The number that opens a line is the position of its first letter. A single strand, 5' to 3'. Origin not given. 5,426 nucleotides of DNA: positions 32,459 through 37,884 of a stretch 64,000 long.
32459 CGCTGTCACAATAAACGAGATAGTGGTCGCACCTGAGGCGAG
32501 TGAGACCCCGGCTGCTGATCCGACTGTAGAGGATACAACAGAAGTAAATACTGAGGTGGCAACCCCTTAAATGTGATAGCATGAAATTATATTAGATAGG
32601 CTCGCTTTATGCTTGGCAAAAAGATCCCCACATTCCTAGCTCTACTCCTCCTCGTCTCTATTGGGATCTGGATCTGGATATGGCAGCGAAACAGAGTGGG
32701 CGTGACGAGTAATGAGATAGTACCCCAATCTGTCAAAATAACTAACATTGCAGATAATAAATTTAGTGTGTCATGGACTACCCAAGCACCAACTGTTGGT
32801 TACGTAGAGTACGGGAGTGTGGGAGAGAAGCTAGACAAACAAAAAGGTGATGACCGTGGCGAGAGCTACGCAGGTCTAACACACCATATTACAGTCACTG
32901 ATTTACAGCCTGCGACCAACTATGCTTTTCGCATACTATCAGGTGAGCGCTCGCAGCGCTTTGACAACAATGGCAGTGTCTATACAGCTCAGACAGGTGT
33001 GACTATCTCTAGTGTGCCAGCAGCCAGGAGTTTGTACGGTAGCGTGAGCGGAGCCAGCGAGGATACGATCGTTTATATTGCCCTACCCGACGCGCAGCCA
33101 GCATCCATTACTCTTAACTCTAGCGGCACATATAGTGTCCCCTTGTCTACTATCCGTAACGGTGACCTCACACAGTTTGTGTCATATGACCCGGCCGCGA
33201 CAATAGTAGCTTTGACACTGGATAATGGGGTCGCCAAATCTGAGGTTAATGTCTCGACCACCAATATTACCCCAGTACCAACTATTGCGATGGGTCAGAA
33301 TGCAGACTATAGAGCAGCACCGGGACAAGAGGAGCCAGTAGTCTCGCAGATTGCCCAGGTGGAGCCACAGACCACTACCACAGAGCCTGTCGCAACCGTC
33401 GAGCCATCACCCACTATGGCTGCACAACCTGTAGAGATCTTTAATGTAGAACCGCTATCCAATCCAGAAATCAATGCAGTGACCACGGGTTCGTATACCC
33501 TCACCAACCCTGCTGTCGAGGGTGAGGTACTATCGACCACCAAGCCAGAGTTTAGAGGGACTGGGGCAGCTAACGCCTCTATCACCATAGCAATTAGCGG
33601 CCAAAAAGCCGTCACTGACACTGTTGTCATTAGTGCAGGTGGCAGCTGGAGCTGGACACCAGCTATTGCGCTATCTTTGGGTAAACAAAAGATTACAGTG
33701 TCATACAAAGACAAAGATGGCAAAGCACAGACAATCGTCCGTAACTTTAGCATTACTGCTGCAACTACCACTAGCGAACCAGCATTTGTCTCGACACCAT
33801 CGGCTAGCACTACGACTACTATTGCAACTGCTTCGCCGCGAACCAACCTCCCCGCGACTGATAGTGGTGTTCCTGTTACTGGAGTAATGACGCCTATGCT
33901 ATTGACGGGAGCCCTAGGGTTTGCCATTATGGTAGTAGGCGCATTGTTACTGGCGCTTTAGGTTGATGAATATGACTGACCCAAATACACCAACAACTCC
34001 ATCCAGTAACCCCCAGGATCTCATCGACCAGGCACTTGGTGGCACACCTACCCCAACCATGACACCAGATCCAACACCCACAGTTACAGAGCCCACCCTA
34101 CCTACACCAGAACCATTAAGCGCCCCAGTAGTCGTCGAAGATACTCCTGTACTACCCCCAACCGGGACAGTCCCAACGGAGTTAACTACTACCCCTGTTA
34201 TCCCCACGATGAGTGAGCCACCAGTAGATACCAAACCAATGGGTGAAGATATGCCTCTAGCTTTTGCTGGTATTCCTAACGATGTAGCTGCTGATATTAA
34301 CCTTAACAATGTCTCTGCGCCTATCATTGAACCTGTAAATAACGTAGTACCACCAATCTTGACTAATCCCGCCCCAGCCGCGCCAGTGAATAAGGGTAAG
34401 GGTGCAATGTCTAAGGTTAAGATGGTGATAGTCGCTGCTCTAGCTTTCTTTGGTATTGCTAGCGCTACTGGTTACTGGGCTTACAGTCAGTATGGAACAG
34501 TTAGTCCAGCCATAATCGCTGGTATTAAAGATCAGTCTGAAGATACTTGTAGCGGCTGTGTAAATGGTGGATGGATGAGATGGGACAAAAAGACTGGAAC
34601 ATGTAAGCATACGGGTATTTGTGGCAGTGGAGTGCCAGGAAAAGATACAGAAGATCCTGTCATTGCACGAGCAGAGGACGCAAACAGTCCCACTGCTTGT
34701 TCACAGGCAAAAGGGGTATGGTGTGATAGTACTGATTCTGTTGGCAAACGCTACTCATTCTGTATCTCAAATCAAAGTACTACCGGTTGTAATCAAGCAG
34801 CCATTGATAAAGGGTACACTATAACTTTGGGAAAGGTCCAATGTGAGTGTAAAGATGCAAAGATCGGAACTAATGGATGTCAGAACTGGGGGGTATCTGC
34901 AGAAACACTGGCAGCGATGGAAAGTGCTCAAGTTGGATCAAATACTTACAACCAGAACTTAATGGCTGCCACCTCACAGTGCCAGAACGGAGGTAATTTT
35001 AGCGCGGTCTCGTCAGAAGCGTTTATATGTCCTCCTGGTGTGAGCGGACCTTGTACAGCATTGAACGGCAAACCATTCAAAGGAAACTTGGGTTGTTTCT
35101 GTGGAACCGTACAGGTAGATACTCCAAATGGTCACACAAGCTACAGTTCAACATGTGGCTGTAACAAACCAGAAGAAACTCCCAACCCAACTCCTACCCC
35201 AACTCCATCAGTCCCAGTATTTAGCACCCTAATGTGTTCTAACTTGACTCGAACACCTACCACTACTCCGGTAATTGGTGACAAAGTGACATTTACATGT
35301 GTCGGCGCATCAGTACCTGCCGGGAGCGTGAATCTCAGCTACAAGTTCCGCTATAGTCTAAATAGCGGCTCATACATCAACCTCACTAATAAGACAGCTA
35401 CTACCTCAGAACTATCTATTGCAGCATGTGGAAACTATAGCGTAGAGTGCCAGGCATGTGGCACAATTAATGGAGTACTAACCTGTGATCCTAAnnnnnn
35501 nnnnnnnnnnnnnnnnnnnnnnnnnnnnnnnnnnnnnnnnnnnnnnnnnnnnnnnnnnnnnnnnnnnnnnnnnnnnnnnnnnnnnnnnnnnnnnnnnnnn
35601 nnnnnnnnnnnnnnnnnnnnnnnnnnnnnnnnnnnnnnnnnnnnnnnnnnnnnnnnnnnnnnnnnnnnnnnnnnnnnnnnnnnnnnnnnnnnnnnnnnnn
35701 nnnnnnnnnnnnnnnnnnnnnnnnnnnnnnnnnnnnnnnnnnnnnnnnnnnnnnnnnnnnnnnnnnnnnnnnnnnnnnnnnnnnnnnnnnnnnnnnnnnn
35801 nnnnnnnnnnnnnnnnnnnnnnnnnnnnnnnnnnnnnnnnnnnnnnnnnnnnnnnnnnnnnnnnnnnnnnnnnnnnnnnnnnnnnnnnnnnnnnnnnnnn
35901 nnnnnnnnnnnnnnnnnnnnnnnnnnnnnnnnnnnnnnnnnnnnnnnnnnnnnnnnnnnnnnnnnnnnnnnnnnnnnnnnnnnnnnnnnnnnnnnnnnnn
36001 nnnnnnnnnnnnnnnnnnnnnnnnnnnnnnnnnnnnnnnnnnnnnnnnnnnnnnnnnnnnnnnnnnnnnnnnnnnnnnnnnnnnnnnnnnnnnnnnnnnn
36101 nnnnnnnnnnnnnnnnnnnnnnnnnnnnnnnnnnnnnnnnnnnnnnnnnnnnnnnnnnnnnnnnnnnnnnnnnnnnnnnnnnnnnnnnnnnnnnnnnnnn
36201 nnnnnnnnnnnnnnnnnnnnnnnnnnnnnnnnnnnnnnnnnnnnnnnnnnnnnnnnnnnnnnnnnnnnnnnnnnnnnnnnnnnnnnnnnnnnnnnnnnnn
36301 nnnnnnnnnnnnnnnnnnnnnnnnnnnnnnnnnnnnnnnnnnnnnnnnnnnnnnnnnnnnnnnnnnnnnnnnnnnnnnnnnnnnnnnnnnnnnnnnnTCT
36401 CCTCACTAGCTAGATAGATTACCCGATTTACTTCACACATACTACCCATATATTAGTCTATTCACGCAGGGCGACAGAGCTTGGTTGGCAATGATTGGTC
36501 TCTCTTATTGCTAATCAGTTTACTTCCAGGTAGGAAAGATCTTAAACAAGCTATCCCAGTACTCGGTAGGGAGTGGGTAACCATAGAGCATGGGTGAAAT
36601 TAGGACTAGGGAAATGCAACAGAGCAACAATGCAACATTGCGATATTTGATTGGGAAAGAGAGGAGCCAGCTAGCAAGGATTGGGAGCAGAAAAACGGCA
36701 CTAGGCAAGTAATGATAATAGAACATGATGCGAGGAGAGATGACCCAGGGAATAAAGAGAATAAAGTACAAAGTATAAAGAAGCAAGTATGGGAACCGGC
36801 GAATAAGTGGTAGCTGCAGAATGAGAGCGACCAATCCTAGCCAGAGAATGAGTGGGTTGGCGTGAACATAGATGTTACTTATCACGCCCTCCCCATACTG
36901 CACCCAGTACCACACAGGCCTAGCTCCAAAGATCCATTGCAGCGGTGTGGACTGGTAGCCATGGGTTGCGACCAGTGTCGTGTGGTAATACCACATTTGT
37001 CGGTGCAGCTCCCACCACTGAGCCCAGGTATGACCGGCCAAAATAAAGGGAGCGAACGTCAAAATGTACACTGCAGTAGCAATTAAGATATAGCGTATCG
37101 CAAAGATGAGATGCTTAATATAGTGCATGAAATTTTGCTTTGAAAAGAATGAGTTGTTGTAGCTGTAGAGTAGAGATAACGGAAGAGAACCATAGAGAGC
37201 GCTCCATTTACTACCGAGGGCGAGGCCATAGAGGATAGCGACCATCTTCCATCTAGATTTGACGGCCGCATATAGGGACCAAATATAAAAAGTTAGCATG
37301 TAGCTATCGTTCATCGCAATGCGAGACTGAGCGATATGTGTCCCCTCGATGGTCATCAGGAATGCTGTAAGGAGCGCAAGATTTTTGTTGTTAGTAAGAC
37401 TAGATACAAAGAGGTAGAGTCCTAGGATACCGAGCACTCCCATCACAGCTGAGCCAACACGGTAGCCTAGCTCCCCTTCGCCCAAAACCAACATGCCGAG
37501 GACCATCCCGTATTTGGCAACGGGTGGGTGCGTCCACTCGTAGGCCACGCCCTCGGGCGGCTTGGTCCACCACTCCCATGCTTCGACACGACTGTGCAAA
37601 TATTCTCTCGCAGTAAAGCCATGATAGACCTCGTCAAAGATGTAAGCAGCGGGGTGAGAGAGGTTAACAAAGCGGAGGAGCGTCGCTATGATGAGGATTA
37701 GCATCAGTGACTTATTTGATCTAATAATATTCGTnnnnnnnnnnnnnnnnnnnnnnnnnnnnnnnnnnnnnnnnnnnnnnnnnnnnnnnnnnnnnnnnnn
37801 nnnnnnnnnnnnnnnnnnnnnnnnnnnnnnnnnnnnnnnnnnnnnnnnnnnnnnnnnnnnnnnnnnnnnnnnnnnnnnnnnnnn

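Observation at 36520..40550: tpiA transcribed with an LCP ligase and a double GT-C (PMT/GT39-like) glycosyltransferase, divergent from the STP-rich surface-protein operon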

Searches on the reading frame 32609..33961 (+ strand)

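Call 3: search_protein_families(library=pfam, proteins=[window:32609-33961:+], max_evalue=0.01)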
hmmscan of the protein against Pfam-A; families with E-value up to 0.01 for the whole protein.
window:32609-33961:+ (450 aa): 4 families
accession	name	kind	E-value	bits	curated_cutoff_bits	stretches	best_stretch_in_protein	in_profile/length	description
PF16656.11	Pur_ac_phosph_N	-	8.8e-10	39.5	30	1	39-116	1-87/93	Purple acid Phosphatase, N-terminal domain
PF00041.27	fn3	-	2.3e-07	31.4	25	1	39-110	3-67/84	Fibronectin type III domain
PF19077.6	Big_13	-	3.9e-07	30.9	27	1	307-376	23-93/102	Bacterial Ig-like domain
PF09136.16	Glucodextran_B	-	0.0047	17.2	27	1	304-379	10-78/83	Glucodextranase, domain B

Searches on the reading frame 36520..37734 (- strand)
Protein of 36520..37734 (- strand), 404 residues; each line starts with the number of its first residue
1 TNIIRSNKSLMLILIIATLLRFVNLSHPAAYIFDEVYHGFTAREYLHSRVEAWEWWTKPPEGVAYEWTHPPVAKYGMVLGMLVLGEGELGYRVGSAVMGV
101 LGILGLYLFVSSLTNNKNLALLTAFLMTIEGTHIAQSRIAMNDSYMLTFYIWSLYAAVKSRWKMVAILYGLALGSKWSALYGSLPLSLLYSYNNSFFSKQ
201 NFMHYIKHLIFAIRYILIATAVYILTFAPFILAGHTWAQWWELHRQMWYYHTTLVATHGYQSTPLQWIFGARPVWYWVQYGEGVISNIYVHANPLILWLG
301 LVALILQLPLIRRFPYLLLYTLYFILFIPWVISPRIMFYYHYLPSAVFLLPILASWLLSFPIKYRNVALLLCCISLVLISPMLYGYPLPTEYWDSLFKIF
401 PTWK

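Call 5: search_protein_families(library=pfam, proteins=[window:36523-37731:-], max_evalue=10)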
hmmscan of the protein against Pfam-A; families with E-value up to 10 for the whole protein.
seq(403 aa): 3 families
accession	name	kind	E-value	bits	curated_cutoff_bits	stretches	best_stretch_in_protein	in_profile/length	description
PF02366.24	PMT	-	2.7e-13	50.5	22.7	1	11-227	2-238/245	Dolichyl-phosphate-mannose-protein mannosyltransferase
PF16192.10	PMT_4TMC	-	1.6e-12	47.8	32.4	1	236-402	2-202/202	C-terminal four TMM region of protein-O-mannosyltransferase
PF13231.12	PMT_2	-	5.4e-10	40.1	26.1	1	68-220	2-157/160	Dolichyl-phosphate-mannose-protein mannosyltransferase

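Call 28: search_solved_structures(query=window:36520-37734:-, max_evalue=1, show_alignments=2)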
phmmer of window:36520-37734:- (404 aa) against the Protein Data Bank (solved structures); distinct sequences matched with E-value up to 1: 2.
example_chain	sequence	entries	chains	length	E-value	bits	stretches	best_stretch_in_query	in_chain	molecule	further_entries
9i5k_A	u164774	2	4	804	1.6e-07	34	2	239-310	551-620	Dolichyl-phosphate-mannose--protein mannosyltransferase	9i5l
6p25_A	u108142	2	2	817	0.057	15.7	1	239-353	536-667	Dolichyl-phosphate-mannose--protein mannosyltransferase 1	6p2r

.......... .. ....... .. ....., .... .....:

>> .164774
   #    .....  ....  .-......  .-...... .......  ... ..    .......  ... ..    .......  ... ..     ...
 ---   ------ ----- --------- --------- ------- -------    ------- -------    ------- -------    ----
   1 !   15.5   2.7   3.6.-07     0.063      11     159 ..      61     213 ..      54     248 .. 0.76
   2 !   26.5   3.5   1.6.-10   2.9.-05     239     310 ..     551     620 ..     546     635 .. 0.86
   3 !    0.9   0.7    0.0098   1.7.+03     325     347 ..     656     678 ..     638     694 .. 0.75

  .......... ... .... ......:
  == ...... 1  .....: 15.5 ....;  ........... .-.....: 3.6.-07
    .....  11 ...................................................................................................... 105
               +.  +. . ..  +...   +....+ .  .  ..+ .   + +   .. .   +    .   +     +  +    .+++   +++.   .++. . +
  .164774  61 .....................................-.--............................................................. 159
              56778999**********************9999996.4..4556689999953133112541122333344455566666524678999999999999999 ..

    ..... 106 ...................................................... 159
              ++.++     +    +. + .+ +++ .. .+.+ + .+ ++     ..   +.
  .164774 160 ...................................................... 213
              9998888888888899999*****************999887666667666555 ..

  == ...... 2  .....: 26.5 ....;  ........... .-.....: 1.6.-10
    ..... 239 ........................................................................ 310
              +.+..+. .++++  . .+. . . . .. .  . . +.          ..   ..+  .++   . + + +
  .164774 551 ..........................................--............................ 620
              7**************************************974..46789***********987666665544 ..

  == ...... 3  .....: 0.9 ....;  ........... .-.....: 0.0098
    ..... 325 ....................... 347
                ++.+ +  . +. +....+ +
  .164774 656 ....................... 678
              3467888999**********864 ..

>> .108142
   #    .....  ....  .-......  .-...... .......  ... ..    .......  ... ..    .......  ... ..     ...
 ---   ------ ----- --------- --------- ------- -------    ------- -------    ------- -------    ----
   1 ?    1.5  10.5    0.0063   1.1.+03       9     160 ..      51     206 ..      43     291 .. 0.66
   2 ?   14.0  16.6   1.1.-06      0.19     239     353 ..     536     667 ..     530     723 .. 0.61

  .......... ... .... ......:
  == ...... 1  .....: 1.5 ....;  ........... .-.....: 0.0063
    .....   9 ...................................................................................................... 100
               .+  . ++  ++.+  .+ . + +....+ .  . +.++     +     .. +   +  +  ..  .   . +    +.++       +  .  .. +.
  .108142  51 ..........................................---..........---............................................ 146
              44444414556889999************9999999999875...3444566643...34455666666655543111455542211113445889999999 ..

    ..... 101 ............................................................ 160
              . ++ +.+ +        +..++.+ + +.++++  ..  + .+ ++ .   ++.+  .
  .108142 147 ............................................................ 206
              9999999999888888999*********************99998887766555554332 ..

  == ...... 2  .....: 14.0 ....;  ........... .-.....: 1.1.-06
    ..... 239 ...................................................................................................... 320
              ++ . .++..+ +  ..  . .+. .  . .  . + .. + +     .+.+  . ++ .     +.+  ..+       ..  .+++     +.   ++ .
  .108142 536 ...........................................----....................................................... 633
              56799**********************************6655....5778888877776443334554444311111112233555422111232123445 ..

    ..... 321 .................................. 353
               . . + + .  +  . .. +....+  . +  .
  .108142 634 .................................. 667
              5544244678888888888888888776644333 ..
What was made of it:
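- On GT39 protein O-mannosyltransferase (C-half): The block aligns with Pmt4 residues 551-620 (call 28). IFD432E433VYH aligns to the VFDEVHF of Pmt4 (call 28).
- On ArnT / GT83 (considered for the C-half): There is no ArnT sequence hit in the PDB at E<=1 (call 28).
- DE aligns to the DE of Pmt4, and the PMT_4TMC block '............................' aligns to Pmt4 (call 28).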
